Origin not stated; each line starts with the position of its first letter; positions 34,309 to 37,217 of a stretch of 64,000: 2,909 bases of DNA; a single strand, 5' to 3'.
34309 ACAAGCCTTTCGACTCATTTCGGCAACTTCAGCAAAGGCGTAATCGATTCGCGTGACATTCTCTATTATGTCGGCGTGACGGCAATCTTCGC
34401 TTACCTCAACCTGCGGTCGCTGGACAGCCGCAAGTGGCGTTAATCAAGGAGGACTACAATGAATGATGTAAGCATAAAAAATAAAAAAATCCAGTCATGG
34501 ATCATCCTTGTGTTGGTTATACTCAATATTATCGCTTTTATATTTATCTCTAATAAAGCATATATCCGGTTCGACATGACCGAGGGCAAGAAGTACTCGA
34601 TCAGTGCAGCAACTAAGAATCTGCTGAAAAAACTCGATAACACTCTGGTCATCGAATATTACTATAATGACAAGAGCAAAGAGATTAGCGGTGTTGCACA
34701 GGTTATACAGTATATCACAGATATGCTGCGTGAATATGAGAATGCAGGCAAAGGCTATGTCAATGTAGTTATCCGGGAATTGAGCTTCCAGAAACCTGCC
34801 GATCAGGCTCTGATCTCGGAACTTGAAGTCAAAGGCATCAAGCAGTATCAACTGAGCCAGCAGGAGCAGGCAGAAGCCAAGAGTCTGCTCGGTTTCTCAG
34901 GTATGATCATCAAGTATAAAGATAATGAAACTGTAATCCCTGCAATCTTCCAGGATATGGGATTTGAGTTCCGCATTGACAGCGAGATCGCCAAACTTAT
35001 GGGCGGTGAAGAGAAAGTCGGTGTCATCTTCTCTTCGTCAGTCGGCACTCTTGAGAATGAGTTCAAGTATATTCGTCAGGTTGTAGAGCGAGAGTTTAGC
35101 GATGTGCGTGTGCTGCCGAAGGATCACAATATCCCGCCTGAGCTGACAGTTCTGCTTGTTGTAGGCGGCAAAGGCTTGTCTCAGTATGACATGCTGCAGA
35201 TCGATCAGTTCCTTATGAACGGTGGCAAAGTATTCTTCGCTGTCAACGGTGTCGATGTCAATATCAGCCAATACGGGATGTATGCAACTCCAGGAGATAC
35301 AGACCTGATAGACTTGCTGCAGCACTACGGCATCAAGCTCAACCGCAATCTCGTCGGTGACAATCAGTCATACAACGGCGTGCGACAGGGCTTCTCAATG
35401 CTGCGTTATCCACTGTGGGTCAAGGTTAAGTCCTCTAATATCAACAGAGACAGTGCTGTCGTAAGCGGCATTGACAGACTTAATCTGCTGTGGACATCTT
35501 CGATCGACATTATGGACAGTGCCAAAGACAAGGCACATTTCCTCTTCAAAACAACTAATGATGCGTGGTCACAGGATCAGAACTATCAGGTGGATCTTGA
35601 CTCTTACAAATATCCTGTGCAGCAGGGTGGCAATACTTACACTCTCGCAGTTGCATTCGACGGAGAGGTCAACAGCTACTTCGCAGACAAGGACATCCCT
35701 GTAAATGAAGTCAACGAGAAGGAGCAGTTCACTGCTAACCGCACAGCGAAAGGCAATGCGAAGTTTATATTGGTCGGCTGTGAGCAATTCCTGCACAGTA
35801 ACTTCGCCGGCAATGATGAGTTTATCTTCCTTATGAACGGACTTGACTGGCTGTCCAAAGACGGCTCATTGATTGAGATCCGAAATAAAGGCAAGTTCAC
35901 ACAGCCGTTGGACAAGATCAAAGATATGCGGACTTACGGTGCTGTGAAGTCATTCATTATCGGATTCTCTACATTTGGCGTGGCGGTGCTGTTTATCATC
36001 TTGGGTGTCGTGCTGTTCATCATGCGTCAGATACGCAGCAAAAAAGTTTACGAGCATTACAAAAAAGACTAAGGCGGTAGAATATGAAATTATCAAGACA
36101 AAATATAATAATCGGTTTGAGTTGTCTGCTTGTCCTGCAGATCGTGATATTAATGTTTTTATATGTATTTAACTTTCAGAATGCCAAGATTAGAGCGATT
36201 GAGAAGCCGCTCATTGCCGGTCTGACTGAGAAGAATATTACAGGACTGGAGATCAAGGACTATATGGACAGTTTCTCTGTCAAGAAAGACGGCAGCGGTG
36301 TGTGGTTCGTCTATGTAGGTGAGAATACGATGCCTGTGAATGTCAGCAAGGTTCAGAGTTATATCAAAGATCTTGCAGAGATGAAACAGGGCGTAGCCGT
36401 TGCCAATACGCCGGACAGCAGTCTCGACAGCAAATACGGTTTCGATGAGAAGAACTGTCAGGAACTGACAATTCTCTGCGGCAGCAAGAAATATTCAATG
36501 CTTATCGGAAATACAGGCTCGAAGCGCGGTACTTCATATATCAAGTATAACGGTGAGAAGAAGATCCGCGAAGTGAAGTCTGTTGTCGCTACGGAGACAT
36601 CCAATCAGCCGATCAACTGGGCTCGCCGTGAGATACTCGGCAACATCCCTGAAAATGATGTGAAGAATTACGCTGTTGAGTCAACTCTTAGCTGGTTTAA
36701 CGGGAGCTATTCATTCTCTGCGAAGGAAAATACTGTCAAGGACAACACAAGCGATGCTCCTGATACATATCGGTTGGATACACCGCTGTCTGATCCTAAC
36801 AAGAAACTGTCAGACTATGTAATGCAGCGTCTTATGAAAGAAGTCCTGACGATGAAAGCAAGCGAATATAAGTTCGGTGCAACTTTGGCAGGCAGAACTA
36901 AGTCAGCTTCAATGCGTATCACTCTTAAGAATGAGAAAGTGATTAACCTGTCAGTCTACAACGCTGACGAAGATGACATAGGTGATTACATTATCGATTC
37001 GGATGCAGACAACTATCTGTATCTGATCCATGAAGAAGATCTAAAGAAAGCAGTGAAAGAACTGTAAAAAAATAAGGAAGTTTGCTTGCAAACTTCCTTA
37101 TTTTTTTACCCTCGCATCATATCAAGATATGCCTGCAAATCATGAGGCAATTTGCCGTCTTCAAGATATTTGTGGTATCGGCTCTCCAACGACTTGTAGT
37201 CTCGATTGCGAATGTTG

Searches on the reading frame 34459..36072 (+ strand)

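Call 66: search_protein_families(library=pfam, proteins=[window:34459-36072:+])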
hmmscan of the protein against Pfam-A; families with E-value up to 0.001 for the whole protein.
window:34459-36072:+ (537 aa): 2 families
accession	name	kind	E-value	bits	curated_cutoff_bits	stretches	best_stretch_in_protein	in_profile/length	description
PF09822.16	ABC_transp_aux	-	1.2e-45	156.4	34.7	1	186-450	3-269/288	ABC-type uncharacterized transport system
PF23357.1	DUF7088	-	3.9e-13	49.9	27.8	1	43-151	2-104/105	Domain of unknown function (DUF7088)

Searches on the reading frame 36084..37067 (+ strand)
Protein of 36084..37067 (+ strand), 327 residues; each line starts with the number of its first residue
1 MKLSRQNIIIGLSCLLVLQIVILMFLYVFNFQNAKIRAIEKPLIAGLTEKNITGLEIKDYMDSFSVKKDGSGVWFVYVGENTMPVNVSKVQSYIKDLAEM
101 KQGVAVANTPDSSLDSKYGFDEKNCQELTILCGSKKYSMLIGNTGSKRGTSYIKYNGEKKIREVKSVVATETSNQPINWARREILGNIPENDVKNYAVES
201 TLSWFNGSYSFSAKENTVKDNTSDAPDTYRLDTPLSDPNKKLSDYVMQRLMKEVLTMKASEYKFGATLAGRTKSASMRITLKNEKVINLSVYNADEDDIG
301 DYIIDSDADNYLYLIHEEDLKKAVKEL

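Call 66: search_protein_families(library=pfam, proteins=[window:36084-37067:+])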
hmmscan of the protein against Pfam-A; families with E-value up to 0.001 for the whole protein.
window:36084-37067:+ (327 aa): 1 family
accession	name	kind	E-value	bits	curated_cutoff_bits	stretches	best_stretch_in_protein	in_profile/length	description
PF14238.11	DUF4340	-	6.6e-19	69.3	25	2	76-247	2-157/183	Domain of unknown function (DUF4340)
